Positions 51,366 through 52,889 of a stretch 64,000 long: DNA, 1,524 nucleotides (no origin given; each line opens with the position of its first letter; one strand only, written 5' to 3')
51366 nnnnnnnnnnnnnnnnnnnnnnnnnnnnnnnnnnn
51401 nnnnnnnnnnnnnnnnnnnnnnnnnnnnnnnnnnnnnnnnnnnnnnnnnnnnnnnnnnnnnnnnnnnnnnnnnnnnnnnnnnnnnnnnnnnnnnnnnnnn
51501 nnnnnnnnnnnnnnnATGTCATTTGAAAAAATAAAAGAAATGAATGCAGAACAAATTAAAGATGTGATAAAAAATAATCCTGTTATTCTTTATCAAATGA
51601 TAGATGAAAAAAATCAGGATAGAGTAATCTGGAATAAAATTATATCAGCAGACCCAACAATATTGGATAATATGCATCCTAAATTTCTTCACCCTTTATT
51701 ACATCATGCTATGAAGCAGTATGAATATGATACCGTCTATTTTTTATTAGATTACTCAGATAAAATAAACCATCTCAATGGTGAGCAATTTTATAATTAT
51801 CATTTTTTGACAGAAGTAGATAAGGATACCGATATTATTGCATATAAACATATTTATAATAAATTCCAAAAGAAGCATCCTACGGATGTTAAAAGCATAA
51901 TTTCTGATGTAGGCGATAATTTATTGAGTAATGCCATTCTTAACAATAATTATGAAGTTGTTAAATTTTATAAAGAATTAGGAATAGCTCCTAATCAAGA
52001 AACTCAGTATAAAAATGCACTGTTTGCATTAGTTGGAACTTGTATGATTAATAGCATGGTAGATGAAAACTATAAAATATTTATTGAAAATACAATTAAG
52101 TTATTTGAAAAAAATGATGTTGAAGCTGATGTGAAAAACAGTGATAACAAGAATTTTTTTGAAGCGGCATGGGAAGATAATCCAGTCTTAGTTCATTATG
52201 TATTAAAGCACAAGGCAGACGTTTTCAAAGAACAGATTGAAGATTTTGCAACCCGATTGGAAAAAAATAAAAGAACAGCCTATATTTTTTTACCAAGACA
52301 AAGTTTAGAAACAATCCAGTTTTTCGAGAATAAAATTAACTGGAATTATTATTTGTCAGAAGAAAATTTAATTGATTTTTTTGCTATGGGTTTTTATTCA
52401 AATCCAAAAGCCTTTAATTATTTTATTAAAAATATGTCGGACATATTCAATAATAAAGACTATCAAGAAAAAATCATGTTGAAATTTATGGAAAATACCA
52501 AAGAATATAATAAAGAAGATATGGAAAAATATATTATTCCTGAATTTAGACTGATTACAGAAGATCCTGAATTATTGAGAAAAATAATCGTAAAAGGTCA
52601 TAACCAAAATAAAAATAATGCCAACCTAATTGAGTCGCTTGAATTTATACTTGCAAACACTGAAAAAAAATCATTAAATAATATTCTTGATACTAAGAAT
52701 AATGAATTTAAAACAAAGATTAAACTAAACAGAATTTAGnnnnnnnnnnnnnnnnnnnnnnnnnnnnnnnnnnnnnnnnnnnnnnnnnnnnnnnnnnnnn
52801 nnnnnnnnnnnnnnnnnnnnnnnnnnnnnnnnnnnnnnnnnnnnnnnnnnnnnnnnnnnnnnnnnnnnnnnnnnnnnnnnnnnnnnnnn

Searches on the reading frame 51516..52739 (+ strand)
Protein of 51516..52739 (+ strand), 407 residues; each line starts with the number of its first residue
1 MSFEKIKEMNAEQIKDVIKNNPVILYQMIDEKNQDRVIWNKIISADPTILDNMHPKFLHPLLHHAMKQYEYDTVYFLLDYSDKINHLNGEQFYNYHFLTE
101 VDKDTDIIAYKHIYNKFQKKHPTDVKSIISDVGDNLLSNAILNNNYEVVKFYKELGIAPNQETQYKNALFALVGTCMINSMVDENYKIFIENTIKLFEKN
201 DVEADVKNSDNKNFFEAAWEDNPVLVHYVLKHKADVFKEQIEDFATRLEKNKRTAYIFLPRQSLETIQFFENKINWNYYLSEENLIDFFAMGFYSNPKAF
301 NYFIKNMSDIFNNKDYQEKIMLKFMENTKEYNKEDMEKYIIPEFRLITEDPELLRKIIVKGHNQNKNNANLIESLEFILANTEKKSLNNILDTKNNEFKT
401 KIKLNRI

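Call 8: search_protein_families(library=pfam, proteins=[window:51516-52739:+], max_evalue=0.01)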
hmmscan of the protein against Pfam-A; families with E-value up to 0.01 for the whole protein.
window:51516-52739:+ (407 aa): 2 families
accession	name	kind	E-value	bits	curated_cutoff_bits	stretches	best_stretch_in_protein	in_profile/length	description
PF13606.12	Ank_3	-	0.00078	20.1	22.3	0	133-160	2-29/30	Ankyrin repeat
PF12796.13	Ank_2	-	0.007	17.3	27.3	0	137-236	1-86/90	Ankyrin repeats (3 copies)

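Call 85: search_solved_structures(query=window:51516-52739:+, max_evalue=0.1)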
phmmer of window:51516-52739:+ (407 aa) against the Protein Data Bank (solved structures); distinct sequences matched with E-value up to 0.1: 0.
